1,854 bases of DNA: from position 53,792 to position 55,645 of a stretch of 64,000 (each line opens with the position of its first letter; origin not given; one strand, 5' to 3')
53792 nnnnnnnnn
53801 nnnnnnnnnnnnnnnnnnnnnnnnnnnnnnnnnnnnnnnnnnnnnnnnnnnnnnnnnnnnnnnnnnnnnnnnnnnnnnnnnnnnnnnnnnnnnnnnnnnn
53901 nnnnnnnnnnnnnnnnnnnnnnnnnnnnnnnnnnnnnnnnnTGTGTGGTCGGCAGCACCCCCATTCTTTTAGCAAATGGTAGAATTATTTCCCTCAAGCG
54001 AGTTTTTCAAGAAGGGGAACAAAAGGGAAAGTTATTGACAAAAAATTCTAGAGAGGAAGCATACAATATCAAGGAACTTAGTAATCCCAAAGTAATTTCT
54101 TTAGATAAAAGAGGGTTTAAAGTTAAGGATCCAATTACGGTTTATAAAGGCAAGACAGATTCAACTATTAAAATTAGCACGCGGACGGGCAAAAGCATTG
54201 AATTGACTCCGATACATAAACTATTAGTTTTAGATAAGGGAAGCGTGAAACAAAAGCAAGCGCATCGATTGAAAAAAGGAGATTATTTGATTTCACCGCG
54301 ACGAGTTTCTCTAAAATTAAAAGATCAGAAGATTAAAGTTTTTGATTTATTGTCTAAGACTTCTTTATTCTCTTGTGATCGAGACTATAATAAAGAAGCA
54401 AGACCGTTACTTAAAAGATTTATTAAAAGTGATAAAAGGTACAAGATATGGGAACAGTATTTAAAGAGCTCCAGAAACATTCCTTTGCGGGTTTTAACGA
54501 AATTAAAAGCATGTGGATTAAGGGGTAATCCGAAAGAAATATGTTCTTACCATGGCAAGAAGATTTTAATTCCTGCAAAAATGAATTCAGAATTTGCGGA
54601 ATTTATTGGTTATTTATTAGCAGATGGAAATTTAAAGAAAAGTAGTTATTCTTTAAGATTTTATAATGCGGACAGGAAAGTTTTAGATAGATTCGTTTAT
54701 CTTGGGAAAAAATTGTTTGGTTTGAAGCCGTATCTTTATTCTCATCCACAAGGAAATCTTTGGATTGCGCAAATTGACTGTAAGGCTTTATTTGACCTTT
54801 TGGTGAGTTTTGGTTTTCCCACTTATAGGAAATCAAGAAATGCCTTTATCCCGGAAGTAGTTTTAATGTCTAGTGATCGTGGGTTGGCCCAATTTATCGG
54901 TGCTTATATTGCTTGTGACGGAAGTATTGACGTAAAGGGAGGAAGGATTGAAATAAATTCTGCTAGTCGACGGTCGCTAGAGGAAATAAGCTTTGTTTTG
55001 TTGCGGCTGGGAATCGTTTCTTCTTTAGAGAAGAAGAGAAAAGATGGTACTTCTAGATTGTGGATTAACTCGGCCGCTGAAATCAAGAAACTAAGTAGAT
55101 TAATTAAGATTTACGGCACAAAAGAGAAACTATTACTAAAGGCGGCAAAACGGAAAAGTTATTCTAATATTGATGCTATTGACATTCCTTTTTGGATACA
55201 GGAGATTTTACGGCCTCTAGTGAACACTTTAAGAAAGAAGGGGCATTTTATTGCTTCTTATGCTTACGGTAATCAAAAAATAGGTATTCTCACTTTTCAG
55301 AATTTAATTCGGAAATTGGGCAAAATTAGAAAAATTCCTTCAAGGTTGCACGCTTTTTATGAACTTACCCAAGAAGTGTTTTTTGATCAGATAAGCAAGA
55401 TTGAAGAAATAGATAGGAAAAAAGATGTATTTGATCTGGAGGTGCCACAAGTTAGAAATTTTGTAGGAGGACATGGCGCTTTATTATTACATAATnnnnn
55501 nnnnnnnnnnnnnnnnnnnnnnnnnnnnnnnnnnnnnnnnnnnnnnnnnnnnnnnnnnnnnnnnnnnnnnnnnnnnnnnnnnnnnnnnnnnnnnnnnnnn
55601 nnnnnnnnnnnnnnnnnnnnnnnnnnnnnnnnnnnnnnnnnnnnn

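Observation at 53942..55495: VMA-type intein with an intact double-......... homing endonuclease in the P-loop of V-ATPase subunit A of a bacterium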

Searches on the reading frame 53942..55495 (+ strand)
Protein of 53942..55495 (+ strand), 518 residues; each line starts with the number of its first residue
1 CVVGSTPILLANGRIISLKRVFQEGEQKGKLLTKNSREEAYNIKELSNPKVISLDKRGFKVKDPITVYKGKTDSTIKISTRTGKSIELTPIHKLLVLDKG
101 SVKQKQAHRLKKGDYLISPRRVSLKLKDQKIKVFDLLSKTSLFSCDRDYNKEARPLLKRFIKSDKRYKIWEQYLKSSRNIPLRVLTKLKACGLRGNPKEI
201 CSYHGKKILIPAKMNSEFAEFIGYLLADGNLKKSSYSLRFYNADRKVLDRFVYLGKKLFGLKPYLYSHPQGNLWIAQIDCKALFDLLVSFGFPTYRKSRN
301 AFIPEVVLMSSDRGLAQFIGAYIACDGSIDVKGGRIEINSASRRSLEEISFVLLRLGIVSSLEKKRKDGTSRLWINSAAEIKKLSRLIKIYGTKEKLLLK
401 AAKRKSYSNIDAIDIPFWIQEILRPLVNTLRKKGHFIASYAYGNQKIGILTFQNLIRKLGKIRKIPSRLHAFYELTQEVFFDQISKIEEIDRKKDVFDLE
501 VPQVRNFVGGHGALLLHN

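Call 3: search_protein_families(library=pfam, proteins=[window:53942-55495:+], max_evalue=0.01)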
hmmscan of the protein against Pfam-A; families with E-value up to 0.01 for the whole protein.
window:53942-55495:+ (518 aa): 3 families
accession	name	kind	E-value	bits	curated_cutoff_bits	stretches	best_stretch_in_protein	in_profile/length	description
PF14890.11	Intein_splicing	-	2.3e-21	76.7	35.8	1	37-518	7-155/155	Intein splicing domain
PF14528.11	LAGLIDADG_3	-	3.4e-19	69.3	22.5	2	316-388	4-81/82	LAGLIDADG-like domain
PF01079.26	Hint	-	0.005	16.9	29.7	1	41-133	28-131/213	Hint module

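Call 4: search_protein_families(library=ncbifam, proteins=[window:53942-55495:+], max_evalue=0.01)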
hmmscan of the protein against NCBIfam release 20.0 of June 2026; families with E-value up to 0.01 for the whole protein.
window:53942-55495:+ (518 aa): 12 families
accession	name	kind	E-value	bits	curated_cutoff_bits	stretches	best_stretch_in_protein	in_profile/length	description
NF011287.0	PRK14698.1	equivalog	1.2e-41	142.7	1238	2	204-518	379-669/1017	V-type ATP synthase subunit A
NF003157.0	PRK04132.1-2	equivalog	3.6e-25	88.1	1103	3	212-368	166-317/864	replication factor C small subunit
NF003159.0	PRK04132.1-4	equivalog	2.6e-22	78.7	999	2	216-417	178-359/852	replication factor C small subunit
NF011491.0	PRK14898.1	equivalog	4.4e-21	74.7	783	1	66-514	142-540/860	DNA-directed RNA polymerase subunit A''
NF011418.0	PRK14845.1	equivalog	3.5e-20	71.4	756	1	1-407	24-317/1049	translation initiation factor IF-2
NF005852.0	PRK07773.1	equivalog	2e-16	59.5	780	1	296-510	593-820/886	replicative DNA helicase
NF045703.1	rSAM_Tes_intein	exception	9.5e-16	56.8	1700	1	74-404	230-560/1040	tetraether lipid synthase Tes, intein-containing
NF003158.0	PRK04132.1-3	equivalog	6e-15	53.5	1750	2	50-131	99-182/1437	replication factor C small subunit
NF011303.0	PRK14715.1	equivalog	1.7e-14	51.9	1585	1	50-361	943-1261/1627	DNA-directed DNA polymerase II large subunit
TIGR01445.1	intein_Nterm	domain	3e-13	50.6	24.5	1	1-96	1-83/83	intein N-terminal splicing region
NF011302.0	PRK14714.1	equivalog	8.2e-08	30.2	1791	1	40-133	971-1067/1350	DNA-directed DNA polymerase II large subunit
TIGR01443.1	intein_Cterm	domain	0.0072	16.6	15.6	0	495-518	1-23/24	intein C-terminal splicing region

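Call 10: find_homologous_proteins(query=window:53942-55495:+, max_evalue=0.00001)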
Query window:53942-55495:+ (518 aa): 4 proteins with E <= 0.00001 among 8000 candidates.
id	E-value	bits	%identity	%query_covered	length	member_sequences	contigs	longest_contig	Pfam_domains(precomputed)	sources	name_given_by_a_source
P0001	2.7e-86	309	48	61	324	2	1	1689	PF14528.12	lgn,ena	-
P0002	3.2e-9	54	22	84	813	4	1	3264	PF14520.13,PF08423.18,PF14528.12,PF00154.28,PF13481.13,PF14890.12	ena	-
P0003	3.2e-9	54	25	87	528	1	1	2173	PF08423.18,PF14528.12,PF14890.12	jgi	-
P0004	4.0e-6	44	26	62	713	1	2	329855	PF05204.20,PF06508.20,PF02568.21,PF14528.12,PF14890.12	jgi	-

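Call 23: search_solved_structures(query=window:53942-55495:+, max_evalue=0.001, show_alignments=3)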
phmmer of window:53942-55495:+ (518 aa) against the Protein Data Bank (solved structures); distinct sequences matched with E-value up to 0.001: 10.
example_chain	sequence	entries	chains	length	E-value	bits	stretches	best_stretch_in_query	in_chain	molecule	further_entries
7qss_A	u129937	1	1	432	4.3e-39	137.9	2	205-518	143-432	V-type ATP synthase alpha chain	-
7qsu_A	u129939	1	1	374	4.5e-36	128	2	205-384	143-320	V-ATPase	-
7qst_A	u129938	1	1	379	2e-25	92.8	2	206-365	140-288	V-type ATP synthase subunit A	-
4o1s_A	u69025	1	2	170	1e-17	67.4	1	2-117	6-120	V-type ATP synthase alpha chain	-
6rpq_A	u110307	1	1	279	7.6e-10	41.4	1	5-121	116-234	Ubiquitin-like protein SMT3,1108aa long hypothetical cell division control protein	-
2cw7_A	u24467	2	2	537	2e-08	36.8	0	213-388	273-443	Endonuclease PI-PkoII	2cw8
2lqm_A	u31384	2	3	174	4e-06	29.2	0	46-124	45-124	Pho radA intein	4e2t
6rpp_A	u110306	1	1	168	9.4e-06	28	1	6-118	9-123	Cell division control protein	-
4e2u_A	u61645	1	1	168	9.6e-06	27.9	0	46-124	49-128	Pho radA intein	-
2jmz_A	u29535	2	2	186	0.00012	24.3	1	6-133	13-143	Hypothetical protein MJ0781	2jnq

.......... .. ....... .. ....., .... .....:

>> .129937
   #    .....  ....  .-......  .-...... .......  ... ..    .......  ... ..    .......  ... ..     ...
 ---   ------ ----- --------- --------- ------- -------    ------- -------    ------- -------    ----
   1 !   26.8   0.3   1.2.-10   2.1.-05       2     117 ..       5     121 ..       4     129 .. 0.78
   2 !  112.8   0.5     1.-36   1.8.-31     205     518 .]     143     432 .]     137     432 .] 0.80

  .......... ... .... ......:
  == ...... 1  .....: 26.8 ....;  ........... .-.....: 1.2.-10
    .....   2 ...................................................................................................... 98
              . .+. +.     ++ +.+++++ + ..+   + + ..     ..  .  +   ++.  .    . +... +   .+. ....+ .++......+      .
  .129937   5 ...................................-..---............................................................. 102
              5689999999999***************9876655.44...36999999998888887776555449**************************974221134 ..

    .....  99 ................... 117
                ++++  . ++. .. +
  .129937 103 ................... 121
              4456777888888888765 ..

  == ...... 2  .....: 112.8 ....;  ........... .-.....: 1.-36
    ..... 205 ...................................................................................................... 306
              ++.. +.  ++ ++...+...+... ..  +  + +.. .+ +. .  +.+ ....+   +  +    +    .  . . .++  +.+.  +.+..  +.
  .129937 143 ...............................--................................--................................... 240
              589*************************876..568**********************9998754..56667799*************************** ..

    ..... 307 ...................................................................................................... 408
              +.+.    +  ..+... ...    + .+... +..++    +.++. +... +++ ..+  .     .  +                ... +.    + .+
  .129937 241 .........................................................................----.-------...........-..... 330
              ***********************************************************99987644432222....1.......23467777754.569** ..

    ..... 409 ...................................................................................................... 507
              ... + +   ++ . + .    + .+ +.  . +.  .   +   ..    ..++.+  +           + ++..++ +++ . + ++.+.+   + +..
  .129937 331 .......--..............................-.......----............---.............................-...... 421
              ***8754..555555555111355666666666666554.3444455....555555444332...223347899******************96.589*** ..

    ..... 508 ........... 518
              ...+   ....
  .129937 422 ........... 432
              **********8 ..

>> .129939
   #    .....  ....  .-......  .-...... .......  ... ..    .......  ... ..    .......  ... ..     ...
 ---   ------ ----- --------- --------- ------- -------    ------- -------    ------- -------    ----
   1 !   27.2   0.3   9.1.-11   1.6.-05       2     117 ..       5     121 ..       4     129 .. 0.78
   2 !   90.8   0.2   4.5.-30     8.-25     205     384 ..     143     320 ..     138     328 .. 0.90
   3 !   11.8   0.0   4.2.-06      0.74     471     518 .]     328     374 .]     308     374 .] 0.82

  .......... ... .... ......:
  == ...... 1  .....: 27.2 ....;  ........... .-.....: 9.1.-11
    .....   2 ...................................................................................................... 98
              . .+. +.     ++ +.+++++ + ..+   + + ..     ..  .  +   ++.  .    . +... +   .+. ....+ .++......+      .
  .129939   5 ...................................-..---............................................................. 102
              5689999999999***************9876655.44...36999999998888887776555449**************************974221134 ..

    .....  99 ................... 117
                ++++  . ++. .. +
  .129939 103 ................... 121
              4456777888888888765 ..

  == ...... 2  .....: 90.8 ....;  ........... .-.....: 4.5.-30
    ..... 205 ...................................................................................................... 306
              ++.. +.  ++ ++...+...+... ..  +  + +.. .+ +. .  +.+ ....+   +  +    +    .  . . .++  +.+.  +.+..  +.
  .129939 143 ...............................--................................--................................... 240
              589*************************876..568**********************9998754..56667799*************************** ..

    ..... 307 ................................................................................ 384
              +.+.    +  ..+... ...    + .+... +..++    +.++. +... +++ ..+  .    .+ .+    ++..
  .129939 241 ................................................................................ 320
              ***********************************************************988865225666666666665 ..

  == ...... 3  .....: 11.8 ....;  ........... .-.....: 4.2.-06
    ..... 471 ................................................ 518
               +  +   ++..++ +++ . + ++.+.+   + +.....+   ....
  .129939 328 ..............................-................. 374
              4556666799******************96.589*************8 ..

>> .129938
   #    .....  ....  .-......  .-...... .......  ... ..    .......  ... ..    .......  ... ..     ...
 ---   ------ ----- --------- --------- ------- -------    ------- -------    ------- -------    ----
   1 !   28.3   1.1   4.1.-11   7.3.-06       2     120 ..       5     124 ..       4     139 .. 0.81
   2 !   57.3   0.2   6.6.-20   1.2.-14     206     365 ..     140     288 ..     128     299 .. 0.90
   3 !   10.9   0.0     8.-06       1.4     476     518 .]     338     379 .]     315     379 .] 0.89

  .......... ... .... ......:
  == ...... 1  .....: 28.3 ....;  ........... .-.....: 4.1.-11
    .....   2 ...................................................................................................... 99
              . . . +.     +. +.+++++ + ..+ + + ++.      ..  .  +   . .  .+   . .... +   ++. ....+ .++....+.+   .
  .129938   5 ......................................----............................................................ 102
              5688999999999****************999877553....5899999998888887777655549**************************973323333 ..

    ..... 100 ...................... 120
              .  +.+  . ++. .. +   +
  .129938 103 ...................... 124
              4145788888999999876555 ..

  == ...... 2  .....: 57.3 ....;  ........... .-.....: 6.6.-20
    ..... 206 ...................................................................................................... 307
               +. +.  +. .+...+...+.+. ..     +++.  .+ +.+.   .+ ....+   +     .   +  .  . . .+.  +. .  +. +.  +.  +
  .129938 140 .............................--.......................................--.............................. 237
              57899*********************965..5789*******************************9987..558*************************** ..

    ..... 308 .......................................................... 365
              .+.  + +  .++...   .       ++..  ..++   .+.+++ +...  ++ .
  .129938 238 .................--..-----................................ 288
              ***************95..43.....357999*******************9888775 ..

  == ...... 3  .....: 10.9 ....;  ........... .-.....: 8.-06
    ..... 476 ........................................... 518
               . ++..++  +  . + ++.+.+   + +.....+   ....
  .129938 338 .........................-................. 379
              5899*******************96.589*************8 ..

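Call 25: search_protein_representatives(protein=window:53942-55495:+)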
Query: 518 residues. Proteins with E-value up to 0.001 (for the whole library): 3145; up to 1e-10: 727; up to 1e-30: 50. The best 150 are listed.
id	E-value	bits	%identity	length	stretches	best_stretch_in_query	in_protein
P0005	3.9e-125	435.0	44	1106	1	1-518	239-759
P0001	8.5e-87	308.5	48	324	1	168-484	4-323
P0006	7.2e-70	252.7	43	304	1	158-446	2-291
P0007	6.2e-59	216.6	36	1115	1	1-518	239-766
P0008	3.7e-56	207.4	32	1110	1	1-518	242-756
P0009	6.3e-56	206.7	33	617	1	1-518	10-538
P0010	2.0e-52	195.1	34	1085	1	1-518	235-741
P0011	4.6e-48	180.7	32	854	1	1-518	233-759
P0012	5.1e-47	177.3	33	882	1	1-518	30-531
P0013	9.6e-45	169.8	28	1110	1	1-518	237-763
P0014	1.1e-44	169.5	30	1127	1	1-518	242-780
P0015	1.5e-44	169.2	28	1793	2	1-518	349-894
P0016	1.1e-43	166.3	30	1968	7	30-367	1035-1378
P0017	2.9e-43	164.9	32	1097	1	1-518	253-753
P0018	5.4e-42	160.7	30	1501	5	208-365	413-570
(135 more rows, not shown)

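Call 55: search_protein_families(library=phrogs, proteins=[window:53942-55495:+], max_evalue=0.01)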
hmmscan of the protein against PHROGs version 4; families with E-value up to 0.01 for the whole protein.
window:53942-55495:+ (518 aa): 1 family
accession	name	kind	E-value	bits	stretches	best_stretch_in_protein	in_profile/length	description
phrog_9666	-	unknown function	1.2e-06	28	1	200-507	168-477/779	-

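Call 59: find_related_loci(query=A2, collection=metagenome_contigs, flank=5000)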
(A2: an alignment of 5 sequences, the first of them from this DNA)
Query A2 (518 aa) in metagenome_contigs; peptide patterns used: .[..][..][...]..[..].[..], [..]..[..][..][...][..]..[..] (x = any residue, [..] = any of these).
154 stretches matched a pattern; 3 encode a relative of the query (tblastn E <= 1e-3); 3 distinct loci.
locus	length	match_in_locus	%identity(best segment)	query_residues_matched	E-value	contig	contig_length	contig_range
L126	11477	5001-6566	48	1-518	3e-146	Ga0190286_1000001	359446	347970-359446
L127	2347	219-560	33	303-402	1e-11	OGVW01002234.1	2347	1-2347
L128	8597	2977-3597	27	198-399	2e-11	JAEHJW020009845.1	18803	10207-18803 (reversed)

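Call 63: predict_structure(alignment_id=A1)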
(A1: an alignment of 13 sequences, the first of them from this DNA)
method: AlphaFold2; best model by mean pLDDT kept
length: 518 residues; sequences in the alignment: 13
mean_pLDDT: 90.2   pTM: 0.89
mean pLDDT of the five models: 90.2, 89.1, 88.7, 88.2, 87.3
residues with pLDDT >= 90: 341; 70-90: 161; 50-70: 16; < 50: 0
segments of 3 or more residues with pLDDT < 50: none
pLDDT, mean of each block of 10 residues (from residue 1): 94 94 93 91 82 85 93 96 94 91 93 93 92 91 93 89 72 77 91 92 92 96 94 93 94 98 91 91 94 75 93 97 94 90 91 94 82 89 95 94 77 87 90 86 85 89 89 88 95 94 89 85
secondary structure, 60 per line:
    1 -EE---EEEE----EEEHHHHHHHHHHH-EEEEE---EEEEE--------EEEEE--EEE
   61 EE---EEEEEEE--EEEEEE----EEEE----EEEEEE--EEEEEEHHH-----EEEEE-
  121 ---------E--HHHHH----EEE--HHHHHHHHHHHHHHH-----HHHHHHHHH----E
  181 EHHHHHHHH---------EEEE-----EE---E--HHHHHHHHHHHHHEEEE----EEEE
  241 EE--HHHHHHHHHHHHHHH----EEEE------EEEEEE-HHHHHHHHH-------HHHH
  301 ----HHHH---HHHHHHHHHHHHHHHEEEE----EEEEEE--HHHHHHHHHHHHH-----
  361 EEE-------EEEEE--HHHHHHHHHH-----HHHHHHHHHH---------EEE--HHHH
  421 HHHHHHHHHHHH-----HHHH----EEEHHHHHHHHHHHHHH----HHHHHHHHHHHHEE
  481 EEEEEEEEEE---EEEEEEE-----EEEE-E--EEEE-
elements in order: E7-10 E15-17 H18-28 E30-34 E38-42 E51-55 E58-62 E66-72 E75-80 E85-88 E93-98 E101-106 E115-119 H133-137 E142-144 H147-161 H167-175 H182-189 E199-202 H216-228 E229-232 E237-242 H245-259 E264-267 E274-279 H281-289 H297-300 H305-308 H312-326 E327-330 E335-340 H343-355 E361-363 E371-375 H378-387 H393-402 E412-414 H417-432 H438-441 E446-448 H449-462 H467-478 E479-490 E494-500 E506-509 E514-517
